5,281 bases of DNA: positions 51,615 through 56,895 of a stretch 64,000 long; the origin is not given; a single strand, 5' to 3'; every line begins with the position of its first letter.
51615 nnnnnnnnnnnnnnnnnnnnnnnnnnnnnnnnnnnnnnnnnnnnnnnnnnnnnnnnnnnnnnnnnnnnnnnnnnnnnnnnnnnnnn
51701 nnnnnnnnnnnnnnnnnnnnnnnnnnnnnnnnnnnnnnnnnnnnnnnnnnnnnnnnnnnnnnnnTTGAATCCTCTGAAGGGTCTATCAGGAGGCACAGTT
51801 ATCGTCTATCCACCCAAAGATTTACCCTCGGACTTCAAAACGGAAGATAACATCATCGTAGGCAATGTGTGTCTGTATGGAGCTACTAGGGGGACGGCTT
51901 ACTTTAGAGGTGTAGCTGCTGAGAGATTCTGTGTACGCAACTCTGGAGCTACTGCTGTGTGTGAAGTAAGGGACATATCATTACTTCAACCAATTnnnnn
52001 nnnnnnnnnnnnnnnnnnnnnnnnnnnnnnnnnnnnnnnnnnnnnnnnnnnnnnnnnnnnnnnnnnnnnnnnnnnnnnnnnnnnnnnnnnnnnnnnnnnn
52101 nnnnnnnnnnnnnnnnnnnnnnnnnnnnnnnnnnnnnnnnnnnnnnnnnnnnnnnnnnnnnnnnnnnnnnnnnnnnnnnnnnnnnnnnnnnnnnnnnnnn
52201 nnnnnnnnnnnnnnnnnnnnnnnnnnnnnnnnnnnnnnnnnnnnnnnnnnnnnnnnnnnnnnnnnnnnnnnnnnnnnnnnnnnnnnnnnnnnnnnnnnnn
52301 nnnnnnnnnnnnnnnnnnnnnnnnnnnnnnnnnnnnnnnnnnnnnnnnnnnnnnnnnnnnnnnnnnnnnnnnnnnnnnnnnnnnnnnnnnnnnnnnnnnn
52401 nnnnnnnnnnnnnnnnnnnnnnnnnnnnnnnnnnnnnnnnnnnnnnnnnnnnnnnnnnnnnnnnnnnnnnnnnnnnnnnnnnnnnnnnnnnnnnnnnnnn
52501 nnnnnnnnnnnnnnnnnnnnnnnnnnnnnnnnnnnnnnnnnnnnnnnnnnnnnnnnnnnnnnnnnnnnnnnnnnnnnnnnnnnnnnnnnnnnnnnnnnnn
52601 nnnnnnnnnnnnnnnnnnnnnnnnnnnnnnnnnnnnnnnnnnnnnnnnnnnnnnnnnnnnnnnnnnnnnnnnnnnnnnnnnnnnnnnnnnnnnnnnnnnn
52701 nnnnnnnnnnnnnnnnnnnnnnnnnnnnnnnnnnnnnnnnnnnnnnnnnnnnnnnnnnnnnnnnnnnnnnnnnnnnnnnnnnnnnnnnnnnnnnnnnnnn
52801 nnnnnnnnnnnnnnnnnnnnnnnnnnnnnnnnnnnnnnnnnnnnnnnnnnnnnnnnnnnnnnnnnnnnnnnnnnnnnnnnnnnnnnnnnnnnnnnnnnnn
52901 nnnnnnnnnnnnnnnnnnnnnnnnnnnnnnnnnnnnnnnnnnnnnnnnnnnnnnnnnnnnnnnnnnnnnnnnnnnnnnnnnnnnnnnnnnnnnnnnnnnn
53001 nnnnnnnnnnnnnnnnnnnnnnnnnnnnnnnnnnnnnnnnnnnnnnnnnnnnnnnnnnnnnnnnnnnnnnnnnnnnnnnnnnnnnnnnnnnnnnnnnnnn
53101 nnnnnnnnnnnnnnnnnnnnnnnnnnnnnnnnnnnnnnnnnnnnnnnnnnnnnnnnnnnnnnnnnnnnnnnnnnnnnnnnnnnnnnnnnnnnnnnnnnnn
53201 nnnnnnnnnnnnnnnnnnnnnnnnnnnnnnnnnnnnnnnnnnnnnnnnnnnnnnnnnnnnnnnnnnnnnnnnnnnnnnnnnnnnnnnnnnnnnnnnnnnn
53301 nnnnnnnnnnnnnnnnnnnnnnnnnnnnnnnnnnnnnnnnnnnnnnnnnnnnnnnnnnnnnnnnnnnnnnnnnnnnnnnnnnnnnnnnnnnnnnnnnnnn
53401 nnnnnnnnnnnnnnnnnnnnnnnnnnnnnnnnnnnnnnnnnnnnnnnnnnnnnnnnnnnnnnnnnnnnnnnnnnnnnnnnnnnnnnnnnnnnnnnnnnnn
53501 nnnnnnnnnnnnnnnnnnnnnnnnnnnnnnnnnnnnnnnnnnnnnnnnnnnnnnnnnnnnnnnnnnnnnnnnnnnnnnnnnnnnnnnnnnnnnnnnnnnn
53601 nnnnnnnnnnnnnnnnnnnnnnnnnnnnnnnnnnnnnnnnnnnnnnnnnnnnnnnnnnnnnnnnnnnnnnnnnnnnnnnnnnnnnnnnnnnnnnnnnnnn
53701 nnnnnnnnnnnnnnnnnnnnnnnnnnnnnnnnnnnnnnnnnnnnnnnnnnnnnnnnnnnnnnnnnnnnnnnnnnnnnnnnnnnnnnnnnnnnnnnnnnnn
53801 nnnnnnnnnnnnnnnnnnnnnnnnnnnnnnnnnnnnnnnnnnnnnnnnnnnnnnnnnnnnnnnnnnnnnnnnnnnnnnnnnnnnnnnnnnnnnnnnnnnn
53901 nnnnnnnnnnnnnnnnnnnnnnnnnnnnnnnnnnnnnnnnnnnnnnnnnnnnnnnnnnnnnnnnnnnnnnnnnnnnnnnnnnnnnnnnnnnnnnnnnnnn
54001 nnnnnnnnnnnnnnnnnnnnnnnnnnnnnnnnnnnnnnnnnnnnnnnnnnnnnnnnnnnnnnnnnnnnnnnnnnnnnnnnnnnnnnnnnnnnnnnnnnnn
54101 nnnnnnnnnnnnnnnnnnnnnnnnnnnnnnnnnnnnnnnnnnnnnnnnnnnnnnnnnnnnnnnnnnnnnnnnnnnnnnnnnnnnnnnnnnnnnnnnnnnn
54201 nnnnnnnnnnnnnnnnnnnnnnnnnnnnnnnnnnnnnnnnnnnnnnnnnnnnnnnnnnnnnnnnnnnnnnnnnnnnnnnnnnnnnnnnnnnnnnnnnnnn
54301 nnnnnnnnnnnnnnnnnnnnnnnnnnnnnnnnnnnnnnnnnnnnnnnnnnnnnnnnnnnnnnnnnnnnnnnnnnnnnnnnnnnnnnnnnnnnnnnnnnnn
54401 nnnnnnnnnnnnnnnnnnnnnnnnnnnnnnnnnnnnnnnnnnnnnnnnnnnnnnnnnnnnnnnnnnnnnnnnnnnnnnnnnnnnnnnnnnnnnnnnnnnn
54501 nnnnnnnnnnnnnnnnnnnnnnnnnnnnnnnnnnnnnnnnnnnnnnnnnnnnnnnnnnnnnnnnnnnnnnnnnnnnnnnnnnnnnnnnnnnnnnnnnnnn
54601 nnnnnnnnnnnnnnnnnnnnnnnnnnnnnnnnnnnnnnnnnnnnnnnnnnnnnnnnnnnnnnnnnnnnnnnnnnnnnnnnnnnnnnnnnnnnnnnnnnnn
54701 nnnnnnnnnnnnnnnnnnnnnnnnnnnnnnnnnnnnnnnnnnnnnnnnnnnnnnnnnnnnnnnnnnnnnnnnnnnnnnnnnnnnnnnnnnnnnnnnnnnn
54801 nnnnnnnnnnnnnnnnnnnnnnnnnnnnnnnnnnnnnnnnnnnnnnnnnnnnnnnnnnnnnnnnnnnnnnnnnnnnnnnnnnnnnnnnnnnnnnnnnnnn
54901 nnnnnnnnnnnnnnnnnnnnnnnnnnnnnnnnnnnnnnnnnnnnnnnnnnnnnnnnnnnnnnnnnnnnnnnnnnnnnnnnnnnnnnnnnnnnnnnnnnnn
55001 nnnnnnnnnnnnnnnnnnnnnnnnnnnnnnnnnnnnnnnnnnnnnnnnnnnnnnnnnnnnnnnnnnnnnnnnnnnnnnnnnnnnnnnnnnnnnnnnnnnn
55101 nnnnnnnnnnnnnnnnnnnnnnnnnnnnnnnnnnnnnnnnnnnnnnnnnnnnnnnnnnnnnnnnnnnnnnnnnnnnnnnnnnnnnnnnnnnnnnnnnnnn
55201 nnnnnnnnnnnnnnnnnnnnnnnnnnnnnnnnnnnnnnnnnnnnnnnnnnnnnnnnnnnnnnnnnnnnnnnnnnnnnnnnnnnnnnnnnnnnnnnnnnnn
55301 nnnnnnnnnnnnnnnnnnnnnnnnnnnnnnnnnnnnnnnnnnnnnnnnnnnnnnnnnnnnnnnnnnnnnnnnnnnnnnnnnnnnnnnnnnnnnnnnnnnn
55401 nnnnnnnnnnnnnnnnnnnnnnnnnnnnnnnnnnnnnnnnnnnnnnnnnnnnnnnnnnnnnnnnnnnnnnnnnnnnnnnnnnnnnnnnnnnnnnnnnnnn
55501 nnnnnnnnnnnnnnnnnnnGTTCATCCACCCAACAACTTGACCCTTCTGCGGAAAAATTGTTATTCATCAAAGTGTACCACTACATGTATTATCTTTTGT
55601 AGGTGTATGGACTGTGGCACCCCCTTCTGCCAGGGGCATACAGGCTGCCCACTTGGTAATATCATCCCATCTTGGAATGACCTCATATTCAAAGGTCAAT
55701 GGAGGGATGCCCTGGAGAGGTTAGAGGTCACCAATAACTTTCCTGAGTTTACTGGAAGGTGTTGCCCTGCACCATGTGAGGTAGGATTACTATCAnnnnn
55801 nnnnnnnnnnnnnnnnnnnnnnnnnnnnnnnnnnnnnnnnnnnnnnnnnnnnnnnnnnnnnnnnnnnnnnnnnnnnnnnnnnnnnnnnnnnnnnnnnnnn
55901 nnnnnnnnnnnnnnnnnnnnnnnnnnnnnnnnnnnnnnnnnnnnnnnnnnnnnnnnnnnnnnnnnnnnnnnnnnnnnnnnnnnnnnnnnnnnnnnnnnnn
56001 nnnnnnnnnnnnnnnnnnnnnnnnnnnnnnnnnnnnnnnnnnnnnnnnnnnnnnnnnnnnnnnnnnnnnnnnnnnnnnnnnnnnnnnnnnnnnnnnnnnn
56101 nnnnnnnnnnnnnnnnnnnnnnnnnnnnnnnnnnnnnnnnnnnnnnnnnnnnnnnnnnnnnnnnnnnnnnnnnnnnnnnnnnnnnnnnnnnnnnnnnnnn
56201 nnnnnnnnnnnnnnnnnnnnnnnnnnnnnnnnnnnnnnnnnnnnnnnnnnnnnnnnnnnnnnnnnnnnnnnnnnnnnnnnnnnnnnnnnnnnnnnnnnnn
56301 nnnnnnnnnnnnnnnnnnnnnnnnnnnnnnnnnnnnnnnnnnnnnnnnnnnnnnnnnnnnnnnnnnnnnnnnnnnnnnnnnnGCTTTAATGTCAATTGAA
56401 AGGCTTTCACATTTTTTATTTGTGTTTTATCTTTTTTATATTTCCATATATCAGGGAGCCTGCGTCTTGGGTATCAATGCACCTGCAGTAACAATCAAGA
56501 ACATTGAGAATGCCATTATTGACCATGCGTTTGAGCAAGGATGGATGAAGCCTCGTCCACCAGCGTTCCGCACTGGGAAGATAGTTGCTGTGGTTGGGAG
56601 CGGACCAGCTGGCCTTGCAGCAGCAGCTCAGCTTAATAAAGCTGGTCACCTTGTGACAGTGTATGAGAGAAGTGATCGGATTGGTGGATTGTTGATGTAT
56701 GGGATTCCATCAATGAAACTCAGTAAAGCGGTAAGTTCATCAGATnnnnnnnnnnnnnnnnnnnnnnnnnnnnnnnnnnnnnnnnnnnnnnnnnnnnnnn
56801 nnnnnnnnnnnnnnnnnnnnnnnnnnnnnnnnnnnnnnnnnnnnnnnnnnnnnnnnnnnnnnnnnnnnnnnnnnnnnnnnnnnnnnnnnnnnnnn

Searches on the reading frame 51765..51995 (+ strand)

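Call 25: search_protein_families(library=pfam, proteins=[window:51765-51995:+], max_evalue=0.01)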
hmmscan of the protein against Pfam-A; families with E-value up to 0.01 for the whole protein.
window:51765-51995:+ (77 aa): 1 family
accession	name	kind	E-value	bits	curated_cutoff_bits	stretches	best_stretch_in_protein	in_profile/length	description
PF01493.24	GXGXG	-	4.2e-24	85.6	32.5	1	5-67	66-126/190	GXGXG motif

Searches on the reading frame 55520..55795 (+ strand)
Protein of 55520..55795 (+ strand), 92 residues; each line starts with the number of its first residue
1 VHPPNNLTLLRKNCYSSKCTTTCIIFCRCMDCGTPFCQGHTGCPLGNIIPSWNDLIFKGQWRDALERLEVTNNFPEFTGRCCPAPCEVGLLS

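Call 25: search_protein_families(library=pfam, proteins=[window:55520-55795:+], max_evalue=0.01)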
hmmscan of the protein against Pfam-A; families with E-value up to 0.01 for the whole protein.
window:55520-55795:+ (92 aa): 1 family
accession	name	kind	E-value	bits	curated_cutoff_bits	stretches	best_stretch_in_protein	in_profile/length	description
PF14691.11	Fer4_20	-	2.6e-11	43.7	25.8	1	28-87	23-82/113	Dihydroprymidine dehydrogenase domain II, 4Fe-4S cluster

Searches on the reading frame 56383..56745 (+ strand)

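Call 25: search_protein_families(library=pfam, proteins=[window:56383-56745:+], max_evalue=0.01)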
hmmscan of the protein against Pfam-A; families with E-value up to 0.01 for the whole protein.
window:56383-56745:+ (121 aa): 12 families
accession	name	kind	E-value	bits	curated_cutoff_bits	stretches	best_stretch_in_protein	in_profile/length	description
PF13450.12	NAD_binding_8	-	3.8e-10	40.3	21.9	1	70-103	1-34/68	NAD(P)-binding Rossmann-like domain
PF01593.30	Amino_oxidase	-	4.6e-08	33.2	19.8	1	76-103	2-29/443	Flavin containing amine oxidoreductase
PF12831.13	FAD_oxidored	-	6.2e-07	29.5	27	1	68-107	2-41/416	FAD dependent oxidoreductase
PF07992.20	Pyr_redox_2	-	2.2e-06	27.7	26.1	1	68-107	3-38/291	Pyridine nucleotide-disulphide oxidoreductase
PF00890.30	FAD_binding_2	-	5.5e-06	26.3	20.4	1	68-102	2-36/414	FAD binding domain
PF01266.30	DAO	-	1.1e-05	25.7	27.9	1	68-101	2-35/353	FAD dependent oxidoreductase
PF03486.20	HI0933_like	-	1.1e-05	25.5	50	1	68-102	3-37/244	HI0933-like protein Rossmann domain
PF00070.33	Pyr_redox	-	2.6e-05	25.1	22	1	68-101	2-35/82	Pyridine nucleotide-disulphide oxidoreductase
PF01494.25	FAD_binding_3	-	0.00022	21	22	1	68-97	4-33/349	FAD binding domain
PF01946.23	Thi4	-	0.0006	19.6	26.2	1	68-104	20-57/235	Thi4 family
PF01134.28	GIDA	-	0.0013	18.4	22.1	1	68-102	2-37/391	Glucose inhibited division protein A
PF13738.12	Pyr_redox_3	-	0.002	17.9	30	1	70-100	2-32/305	Pyridine nucleotide-disulphide oxidoreductase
